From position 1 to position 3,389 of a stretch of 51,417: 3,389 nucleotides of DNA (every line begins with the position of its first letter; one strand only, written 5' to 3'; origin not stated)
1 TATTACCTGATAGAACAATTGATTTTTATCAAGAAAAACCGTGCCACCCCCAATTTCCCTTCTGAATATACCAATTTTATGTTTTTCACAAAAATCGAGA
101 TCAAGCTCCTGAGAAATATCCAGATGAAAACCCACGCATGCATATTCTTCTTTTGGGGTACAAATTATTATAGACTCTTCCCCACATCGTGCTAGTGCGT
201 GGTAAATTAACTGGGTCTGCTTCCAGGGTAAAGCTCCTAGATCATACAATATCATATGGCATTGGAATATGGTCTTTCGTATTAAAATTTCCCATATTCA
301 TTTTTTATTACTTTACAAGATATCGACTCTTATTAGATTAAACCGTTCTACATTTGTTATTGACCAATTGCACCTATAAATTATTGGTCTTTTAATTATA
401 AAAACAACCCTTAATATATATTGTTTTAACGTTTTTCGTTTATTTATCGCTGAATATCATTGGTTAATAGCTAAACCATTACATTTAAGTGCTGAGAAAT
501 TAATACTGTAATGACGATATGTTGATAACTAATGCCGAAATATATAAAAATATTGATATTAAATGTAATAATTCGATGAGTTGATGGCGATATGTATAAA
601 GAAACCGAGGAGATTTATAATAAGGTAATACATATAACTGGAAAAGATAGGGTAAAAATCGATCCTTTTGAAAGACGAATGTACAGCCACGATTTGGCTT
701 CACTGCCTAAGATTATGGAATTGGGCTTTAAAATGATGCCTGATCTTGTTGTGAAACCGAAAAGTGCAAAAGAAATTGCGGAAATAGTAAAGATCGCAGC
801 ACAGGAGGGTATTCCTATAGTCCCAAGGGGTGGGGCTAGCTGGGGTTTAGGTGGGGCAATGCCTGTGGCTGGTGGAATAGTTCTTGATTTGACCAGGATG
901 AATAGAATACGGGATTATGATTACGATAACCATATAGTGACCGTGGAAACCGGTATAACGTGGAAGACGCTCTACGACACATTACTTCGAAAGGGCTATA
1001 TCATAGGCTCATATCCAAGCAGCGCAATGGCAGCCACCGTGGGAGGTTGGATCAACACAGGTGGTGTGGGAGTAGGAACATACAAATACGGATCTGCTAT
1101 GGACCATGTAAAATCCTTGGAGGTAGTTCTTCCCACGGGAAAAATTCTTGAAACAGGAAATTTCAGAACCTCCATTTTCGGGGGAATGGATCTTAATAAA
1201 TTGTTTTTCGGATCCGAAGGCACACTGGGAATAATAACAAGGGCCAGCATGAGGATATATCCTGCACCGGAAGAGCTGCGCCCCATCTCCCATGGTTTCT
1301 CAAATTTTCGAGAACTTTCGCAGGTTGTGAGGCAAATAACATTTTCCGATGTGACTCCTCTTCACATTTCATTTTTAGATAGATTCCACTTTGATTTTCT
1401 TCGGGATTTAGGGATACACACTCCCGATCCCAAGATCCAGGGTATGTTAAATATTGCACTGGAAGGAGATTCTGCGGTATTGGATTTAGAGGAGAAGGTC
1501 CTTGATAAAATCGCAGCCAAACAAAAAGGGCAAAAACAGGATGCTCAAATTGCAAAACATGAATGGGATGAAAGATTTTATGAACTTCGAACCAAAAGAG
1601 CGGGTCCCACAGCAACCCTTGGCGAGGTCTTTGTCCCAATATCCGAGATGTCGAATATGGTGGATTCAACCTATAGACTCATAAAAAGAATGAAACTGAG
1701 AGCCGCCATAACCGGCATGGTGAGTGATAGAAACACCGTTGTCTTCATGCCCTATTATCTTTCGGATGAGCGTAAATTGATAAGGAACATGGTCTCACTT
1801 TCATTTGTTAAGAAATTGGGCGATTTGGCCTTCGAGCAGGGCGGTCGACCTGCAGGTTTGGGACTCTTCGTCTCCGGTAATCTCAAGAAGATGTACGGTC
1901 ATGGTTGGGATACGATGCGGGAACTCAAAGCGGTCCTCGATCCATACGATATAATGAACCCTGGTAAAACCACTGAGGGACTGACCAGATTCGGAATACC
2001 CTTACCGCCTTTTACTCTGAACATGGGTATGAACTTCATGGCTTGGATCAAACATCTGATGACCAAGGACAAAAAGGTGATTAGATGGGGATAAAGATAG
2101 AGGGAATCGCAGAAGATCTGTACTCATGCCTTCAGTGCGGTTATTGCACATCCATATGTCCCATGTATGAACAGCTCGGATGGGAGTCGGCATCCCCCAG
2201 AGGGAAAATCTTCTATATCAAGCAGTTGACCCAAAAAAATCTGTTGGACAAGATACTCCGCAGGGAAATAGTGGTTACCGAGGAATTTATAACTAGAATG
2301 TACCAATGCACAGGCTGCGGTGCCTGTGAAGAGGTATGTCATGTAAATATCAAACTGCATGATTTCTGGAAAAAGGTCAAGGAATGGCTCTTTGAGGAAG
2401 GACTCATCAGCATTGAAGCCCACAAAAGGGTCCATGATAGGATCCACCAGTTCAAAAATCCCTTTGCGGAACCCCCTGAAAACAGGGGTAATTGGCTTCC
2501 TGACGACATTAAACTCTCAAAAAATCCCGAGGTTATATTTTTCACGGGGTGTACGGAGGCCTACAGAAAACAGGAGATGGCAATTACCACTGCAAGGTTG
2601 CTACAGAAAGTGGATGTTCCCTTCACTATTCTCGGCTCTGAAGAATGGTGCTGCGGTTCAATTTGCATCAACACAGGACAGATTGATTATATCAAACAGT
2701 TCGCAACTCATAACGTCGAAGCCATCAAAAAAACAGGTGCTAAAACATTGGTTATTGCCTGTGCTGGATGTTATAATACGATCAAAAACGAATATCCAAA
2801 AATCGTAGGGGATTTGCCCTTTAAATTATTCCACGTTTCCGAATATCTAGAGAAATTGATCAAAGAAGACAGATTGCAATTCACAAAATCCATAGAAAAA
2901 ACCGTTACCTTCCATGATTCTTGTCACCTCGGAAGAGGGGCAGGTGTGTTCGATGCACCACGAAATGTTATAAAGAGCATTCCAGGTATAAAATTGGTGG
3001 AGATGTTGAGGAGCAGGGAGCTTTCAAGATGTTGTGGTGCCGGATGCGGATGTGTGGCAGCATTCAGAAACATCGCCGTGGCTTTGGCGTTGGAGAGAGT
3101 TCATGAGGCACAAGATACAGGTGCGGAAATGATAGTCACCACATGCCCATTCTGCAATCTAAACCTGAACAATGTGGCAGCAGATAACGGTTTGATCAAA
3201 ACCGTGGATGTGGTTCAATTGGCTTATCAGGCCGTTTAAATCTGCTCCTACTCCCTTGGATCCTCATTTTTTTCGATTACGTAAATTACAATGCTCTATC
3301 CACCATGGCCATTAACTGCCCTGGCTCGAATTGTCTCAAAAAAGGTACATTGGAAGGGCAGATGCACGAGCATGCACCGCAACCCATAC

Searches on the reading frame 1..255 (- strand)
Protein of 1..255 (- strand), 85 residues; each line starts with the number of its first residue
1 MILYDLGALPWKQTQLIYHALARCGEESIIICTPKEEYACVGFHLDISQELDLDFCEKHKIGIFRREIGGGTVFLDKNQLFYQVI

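Call 77: search_protein_families(library=pfam, proteins=[window:1-255:-], max_evalue=0.01)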
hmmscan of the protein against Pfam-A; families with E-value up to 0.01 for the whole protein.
window:1-255:- (85 aa): 1 family
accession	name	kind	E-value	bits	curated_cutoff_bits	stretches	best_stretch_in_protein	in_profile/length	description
PF21948.1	LplA-B_cat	-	2.2e-10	41.3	27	1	13-85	8-80/200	Lipoyl protein ligase A/B catalytic domain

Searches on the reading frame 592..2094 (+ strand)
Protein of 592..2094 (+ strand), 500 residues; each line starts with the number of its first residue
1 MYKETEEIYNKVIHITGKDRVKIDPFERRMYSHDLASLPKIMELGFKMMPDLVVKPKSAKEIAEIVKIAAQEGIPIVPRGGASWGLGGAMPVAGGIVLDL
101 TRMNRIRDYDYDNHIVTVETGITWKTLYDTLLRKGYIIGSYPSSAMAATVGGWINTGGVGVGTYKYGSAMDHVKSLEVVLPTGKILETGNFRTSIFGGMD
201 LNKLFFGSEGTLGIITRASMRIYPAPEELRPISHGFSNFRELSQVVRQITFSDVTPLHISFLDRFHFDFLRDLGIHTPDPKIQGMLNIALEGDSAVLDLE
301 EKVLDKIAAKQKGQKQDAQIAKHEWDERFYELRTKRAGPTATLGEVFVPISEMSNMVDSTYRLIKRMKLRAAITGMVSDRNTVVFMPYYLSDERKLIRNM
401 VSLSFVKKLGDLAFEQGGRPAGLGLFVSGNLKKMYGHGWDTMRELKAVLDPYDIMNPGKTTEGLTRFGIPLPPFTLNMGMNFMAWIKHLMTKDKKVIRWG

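Call 5: search_protein_families(library=pfam, proteins=[window:592-2094:+], max_evalue=0.001)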
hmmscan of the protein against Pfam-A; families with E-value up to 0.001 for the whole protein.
window:592-2094:+ (500 aa): 2 families
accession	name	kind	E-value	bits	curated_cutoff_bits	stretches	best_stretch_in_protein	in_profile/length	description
PF01565.28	FAD_binding_4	-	4.6e-41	140.2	26.4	1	50-189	1-139/139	FAD binding domain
PF02913.24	FAD-oxidase_C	-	1.1e-23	84.6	21.2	1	227-459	3-247/248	FAD linked oxidases, C-terminal domain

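Call 33: search_protein_families(library=ncbifam, proteins=[window:592-2094:+], max_evalue=0.001)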
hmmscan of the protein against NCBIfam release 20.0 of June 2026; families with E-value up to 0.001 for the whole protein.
window:592-2094:+ (500 aa): 11 families
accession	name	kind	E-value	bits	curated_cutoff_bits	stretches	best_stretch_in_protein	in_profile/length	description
TIGR00387.1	glcD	equivalog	1.1e-59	202.4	567.9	1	53-459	1-413/413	glycolate oxidase subunit GlcD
NF008408.0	PRK11230.1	equivalog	5.1e-30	104.4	897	1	46-466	52-477/499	glycolate oxidase subunit GlcD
NF049975.1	2HglutDHaseYdiJ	equivalog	2.6e-29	101.6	1350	1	46-192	48-196/1018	D-2-hydroxyglutarate dehydrogenase YdiJ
NF008439.0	PRK11282.1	equivalog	2.7e-20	72.5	284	1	58-239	7-187/358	glycolate oxidase subunit GlcE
NF053785.1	DcplphribOxDprE1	equivalog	7.6e-17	61.6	500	1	53-223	18-181/449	decaprenylphosphoryl-beta-D-ribose oxidase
TIGR01678.1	FAD_lactone_ox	subfamily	1.4e-12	47.3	396.8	1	48-225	13-181/438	sugar 1,4-lactone oxidase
TIGR01679.1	bact_FAD_ox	subfamily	1.9e-11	43.6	292.25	1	48-221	10-171/419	FAD-linked oxidoreductase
NF041226.1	BagK_FevA1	equivalog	2e-10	39.7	800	1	48-224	39-205/453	bagremycin/ferroverdin biosynthesis FAD-dependent oxygenase BagK/FevA1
NF041227.1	BagG_FevA2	exception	2.2e-10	39.7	850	1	48-224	44-209/455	bagremycin/ferroverdin biosynthesis FAD-dependent oxygenase BagG/FevA2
TIGR01677.1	pln_FAD_oxido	subfamily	6.1e-07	28.3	383.1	1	53-224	37-213/560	FAD-dependent oxidoreductase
TIGR01676.1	GLDHase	equivalog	3.2e-05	22.9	458.25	1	53-190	65-198/541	L-galactonolactone dehydrogenase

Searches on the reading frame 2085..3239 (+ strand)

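Call 5: search_protein_families(library=pfam, proteins=[window:2085-3239:+], max_evalue=0.001)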
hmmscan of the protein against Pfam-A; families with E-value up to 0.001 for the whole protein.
window:2085-3239:+ (384 aa): 8 families
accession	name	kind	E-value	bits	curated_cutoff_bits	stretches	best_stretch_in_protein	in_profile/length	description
PF02754.22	CCG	-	9e-32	109.5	20.6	2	274-361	1-84/85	Cysteine-rich domain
PF13183.11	Fer4_8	-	2.8e-12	47.4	27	1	12-89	2-68/68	4Fe-4S dicluster domain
PF13534.11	Fer4_17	-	3.9e-09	37.4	22.2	1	14-89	1-60/61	4Fe-4S dicluster domain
PF12838.12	Fer4_7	-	4.3e-07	30.7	27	1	15-89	2-52/52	4Fe-4S dicluster domain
PF13237.11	Fer4_10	-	9.1e-07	29.2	25.5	1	11-85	5-52/53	4Fe-4S dicluster domain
PF13187.11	Fer4_9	-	5.1e-05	23.7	27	1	15-88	2-50/52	4Fe-4S dicluster domain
PF12797.12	Fer4_2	-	0.00068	19.9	24.5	0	10-26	5-21/22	4Fe-4S binding domain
PF12837.12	Fer4_6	-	0.00088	19.6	25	0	13-27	7-21/24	4Fe-4S binding domain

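Call 33: search_protein_families(library=ncbifam, proteins=[window:2085-3239:+], max_evalue=0.001)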
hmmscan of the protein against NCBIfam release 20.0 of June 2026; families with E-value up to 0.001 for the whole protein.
window:2085-3239:+ (384 aa): 19 families
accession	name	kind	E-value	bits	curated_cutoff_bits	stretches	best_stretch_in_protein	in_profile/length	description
NF004898.0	PRK06259.1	equivalog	2.9e-67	227.4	385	1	10-379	131-483/488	fumarate reductase (CoM/CoB) subunit TfrB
NF045670.1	quin_L_LdhH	equivalog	4e-45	154.3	800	2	146-366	465-690/706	L-lactate dehydrogenase (quinone) large subunit LdhH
NF008369.0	PRK11168.1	equivalog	1.1e-27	96.9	278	1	146-366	165-385/401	anaerobic glycerol-3-phosphate dehydrogenase subunit C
NF045724.1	ferredox_TmcB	equivalog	2.4e-27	95.6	735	1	158-370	196-413/430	electron transfer complex ferredoxin TmcB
NF045663.1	diclust_near_Sec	equivalog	3.8e-25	88.1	530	1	68-361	347-618/759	pyridine nucleotide-disulfide oxidoreductase/dicluster-binding protein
NF008434.0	PRK11274.1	equivalog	3.8e-24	85.4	333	2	12-94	22-94/409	glycolate oxidase subunit GlcF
TIGR03379.1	glycerol3P_GlpC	equivalog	3.3e-20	72.2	279.9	1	149-365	163-381/397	anaerobic glycerol-3-phosphate dehydrogenase subunit GlpC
NF045711.1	sulf_resp_HmcF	equivalog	1e-19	70.7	750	1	12-358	59-422/457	sulfate respiration complex iron-sulfur protein HmcF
NF045796.1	DsrK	equivalog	5.3e-16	58.3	400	1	14-357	51-412/453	sulfate reduction electron transfer complex DsrMKJOP subunit DsrK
TIGR03288.1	CoB_CoM_SS_B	equivalog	3.3e-11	43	345.15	1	247-362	117-238/290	CoB--CoM heterodisulfide reductase subunit B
TIGR00273.1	TIGR00273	equivalog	1.7e-08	33.8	444.8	1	12-110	292-380/432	LutB/LldF family L-lactate oxidation iron-sulfur protein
TIGR03290.1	CoB_CoM_SS_C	equivalog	1.8e-07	31.2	160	1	14-149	3-119/144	CoB--CoM heterodisulfide reductase subunit C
NF009226.0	PRK12576.1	equivalog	7.6e-06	25.5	344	1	14-159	155-282/317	succinate dehydrogenase/fumarate reductase iron-sulfur subunit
NF041780.1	hetero_SS_HdrB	equivalog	3.2e-05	23.4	450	0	296-362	189-252/304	ferredoxin:CoB-CoM heterodisulfide reductase subunit HdrB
TIGR00384.1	dhsB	subfamily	3.4e-05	23.4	88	1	10-93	137-216/222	succinate dehydrogenase and fumarate reductase iron-sulfur protein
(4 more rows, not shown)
